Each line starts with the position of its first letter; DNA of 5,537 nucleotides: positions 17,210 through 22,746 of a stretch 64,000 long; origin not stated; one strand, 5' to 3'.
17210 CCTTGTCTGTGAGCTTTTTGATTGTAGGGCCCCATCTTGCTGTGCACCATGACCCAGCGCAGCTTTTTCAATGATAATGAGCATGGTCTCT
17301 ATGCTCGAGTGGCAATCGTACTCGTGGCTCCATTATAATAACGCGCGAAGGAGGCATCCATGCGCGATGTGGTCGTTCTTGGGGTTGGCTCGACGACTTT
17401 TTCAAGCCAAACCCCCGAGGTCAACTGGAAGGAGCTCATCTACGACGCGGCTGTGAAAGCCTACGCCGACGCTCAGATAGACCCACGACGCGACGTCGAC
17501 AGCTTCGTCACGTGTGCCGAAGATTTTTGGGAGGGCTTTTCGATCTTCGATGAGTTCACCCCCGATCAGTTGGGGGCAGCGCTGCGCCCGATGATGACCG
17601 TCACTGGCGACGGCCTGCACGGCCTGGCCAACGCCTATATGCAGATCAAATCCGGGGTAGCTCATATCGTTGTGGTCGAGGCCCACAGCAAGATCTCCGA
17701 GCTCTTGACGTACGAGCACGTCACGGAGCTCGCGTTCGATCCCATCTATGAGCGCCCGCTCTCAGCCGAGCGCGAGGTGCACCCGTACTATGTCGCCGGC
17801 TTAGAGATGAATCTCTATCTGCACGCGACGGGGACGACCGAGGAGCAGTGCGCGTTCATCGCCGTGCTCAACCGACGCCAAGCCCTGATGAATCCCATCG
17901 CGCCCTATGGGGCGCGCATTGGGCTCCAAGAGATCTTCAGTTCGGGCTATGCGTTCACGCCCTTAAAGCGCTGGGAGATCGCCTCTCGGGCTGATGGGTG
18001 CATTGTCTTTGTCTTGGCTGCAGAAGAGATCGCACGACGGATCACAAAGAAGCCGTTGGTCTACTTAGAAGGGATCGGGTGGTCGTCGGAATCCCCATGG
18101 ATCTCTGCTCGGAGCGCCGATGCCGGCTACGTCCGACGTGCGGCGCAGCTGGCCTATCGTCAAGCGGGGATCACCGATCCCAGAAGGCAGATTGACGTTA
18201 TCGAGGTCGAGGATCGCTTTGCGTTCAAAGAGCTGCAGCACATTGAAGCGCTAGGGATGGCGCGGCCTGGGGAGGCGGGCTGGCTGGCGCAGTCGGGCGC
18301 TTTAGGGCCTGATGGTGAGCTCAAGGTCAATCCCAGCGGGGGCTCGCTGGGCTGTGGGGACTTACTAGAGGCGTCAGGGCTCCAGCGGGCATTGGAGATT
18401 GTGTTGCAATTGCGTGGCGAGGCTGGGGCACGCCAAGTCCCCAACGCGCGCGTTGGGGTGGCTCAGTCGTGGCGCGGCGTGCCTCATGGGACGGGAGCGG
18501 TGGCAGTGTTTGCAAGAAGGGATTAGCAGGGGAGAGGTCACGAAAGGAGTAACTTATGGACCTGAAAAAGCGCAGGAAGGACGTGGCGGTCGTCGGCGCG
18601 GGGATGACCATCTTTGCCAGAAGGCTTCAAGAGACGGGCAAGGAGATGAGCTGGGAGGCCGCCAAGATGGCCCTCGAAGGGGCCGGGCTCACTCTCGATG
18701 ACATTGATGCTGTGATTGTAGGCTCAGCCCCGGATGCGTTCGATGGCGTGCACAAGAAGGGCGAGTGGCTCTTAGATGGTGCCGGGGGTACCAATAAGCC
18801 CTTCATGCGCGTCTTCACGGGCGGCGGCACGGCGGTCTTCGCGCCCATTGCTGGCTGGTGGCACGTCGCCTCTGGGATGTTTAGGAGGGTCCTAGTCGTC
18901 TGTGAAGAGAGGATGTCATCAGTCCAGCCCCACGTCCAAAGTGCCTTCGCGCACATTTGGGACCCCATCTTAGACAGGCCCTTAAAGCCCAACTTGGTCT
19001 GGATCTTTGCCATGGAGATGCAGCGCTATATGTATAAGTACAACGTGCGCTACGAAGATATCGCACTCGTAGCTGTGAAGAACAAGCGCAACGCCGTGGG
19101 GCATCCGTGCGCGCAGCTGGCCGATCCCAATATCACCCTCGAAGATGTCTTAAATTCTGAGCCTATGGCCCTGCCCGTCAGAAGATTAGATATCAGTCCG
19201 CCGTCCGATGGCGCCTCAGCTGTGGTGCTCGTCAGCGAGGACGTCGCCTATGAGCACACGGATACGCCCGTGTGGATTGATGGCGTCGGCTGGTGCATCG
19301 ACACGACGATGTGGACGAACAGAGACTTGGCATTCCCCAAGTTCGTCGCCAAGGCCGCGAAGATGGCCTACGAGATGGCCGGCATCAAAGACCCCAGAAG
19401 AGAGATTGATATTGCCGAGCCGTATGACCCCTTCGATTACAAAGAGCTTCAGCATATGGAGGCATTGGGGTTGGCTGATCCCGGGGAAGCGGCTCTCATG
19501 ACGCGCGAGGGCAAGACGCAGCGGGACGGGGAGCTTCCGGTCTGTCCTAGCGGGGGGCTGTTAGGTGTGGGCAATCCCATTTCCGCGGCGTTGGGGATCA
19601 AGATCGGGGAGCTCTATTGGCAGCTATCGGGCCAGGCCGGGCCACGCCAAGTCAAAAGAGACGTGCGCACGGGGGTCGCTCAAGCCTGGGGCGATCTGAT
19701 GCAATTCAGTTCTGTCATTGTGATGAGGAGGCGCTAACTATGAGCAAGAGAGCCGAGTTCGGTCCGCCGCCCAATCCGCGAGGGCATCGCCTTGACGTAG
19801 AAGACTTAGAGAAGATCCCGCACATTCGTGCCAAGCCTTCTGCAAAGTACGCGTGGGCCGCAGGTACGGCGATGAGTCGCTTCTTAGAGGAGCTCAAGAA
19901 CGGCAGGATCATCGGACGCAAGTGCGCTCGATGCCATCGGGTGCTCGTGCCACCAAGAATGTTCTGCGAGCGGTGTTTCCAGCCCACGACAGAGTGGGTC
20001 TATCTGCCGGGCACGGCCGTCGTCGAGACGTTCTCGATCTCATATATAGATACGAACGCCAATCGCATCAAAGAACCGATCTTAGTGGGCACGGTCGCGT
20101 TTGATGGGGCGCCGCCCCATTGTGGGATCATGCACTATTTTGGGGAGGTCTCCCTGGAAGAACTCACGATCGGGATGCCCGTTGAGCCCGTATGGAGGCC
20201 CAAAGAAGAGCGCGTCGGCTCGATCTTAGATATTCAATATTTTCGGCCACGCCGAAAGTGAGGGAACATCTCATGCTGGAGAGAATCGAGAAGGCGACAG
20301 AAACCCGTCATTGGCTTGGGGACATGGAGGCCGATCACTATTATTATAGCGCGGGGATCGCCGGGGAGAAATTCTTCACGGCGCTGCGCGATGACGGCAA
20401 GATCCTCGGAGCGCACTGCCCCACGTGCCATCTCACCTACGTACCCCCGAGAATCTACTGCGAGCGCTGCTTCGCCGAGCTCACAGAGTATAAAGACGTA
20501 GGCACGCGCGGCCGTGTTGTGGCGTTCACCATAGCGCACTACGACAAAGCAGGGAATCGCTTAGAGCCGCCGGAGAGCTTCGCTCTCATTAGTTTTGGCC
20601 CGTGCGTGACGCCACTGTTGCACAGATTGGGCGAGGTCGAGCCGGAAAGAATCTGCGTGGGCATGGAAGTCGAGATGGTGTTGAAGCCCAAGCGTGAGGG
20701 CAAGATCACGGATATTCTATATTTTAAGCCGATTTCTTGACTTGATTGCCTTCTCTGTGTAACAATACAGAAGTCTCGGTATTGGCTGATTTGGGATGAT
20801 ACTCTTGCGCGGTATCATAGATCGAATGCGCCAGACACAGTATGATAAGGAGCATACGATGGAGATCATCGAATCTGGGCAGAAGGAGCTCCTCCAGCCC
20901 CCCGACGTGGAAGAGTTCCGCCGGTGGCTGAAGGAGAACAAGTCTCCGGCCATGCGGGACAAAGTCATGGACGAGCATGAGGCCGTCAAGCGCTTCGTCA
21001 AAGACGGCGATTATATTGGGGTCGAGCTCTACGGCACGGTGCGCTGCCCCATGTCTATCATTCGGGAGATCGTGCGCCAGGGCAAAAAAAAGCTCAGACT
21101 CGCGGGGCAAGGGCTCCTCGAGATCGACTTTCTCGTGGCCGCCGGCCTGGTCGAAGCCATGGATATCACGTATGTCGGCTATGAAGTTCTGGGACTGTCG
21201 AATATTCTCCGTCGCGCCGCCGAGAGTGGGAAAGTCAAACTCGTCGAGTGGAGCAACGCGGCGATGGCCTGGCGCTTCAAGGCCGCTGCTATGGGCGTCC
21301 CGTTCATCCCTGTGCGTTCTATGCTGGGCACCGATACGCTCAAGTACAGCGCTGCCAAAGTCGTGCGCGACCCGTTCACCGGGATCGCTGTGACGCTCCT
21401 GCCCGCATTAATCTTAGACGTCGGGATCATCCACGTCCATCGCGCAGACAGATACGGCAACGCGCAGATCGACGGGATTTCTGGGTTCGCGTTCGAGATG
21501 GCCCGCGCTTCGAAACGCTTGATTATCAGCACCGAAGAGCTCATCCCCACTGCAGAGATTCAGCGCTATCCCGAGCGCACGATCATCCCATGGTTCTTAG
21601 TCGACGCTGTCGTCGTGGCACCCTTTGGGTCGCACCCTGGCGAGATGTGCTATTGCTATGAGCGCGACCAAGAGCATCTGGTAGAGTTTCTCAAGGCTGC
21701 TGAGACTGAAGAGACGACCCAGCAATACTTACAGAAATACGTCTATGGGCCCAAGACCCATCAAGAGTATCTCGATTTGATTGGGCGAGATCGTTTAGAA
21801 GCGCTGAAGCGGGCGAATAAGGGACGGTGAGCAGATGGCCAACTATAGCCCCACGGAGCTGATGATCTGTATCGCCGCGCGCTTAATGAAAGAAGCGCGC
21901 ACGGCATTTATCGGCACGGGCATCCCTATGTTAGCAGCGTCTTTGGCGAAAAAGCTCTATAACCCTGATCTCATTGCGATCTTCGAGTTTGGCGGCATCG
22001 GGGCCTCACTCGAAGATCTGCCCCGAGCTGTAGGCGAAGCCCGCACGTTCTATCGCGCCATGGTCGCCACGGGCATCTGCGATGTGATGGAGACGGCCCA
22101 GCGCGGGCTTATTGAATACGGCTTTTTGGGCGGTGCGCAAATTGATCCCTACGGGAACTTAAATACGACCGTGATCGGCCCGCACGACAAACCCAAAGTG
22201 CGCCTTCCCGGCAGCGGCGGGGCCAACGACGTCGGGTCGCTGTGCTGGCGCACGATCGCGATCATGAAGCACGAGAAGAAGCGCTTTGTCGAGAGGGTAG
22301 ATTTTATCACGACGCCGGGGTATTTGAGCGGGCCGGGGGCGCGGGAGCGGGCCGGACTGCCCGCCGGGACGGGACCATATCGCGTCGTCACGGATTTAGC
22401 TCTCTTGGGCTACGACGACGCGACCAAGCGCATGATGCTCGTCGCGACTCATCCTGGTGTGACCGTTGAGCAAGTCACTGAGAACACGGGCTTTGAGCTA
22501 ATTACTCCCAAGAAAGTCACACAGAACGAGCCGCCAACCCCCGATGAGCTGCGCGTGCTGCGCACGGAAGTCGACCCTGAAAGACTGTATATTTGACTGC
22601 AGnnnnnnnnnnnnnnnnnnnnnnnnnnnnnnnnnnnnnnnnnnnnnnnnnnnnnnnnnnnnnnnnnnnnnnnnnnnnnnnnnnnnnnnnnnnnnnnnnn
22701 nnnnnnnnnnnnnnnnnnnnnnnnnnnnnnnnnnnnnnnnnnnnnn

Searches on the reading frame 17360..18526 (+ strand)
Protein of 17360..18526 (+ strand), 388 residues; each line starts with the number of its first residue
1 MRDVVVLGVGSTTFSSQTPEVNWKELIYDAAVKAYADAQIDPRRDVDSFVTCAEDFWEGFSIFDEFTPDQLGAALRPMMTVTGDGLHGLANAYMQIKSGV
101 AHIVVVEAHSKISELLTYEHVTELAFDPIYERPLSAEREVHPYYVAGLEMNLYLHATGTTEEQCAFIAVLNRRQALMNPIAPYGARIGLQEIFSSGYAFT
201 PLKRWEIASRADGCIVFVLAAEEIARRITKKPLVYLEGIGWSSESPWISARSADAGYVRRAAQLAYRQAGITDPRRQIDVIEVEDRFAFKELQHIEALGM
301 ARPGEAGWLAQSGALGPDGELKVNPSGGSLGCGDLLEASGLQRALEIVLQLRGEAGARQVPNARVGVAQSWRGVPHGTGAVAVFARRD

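Call 5: search_protein_families(library=pfam, proteins=[window:17360-18526:+], max_evalue=0.001)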
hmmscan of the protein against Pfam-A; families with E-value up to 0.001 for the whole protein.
window:17360-18526:+ (388 aa): 2 families
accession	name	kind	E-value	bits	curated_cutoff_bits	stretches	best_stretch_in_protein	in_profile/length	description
PF22691.2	Thiolase_C_1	-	2.3e-29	102.4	28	1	258-375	20-134/144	Thiolase C-terminal domain-like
PF02803.24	Thiolase_C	-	2.8e-05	24.2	27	1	261-360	27-106/123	Thiolase, C-terminal domain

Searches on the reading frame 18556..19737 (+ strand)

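Call 32: search_protein_families(library=pfam, proteins=[window:18556-19737:+], max_evalue=0.00001)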
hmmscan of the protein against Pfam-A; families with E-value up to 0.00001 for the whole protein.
window:18556-19737:+ (393 aa): 2 families
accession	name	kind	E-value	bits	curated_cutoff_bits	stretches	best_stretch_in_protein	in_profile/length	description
PF22691.2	Thiolase_C_1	-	5.9e-31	107.6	28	1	255-391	12-143/144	Thiolase C-terminal domain-like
PF00108.29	Thiolase_N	-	1.8e-09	37.8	26.4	1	10-185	1-189/260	Thiolase, N-terminal domain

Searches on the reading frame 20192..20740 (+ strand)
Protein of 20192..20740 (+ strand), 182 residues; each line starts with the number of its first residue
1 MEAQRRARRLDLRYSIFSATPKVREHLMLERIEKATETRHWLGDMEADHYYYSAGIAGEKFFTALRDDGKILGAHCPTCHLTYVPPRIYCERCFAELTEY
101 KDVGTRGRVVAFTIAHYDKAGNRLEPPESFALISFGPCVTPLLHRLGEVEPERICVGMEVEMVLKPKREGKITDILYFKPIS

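Call 32: search_protein_families(library=pfam, proteins=[window:20192-20740:+], max_evalue=0.00001)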
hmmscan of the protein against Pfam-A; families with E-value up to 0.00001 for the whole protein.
window:20192-20740:+ (182 aa): 2 families
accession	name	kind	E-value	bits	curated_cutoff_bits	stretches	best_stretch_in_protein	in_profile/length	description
PF01796.24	OB_ChsH2_C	-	6.1e-08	32.9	27.1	1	101-164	2-64/65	ChsH2, C-terminal OB-fold domain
PF12172.15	zf-ChsH2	-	8.3e-08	32.3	23.2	1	66-96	4-34/37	ChsH2, rubredoxin-like zinc ribbon domain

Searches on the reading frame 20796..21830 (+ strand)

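Call 32: search_protein_families(library=pfam, proteins=[window:20796-21830:+], max_evalue=0.00001)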
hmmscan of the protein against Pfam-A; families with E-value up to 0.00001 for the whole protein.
window:20796-21830:+ (344 aa): 1 family
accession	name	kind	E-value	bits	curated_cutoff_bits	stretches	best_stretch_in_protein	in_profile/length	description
PF01144.29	CoA_trans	-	3.4e-29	102.2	23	1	61-274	5-216/217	Coenzyme A transferase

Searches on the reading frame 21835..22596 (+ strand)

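Call 32: search_protein_families(library=pfam, proteins=[window:21835-22596:+], max_evalue=0.00001)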
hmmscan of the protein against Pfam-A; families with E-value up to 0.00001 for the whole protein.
window:21835-22596:+ (253 aa): 1 family
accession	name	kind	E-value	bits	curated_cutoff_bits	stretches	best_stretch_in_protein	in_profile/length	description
PF01144.29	CoA_trans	-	6e-33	114.5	23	1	14-217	8-217/217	Coenzyme A transferase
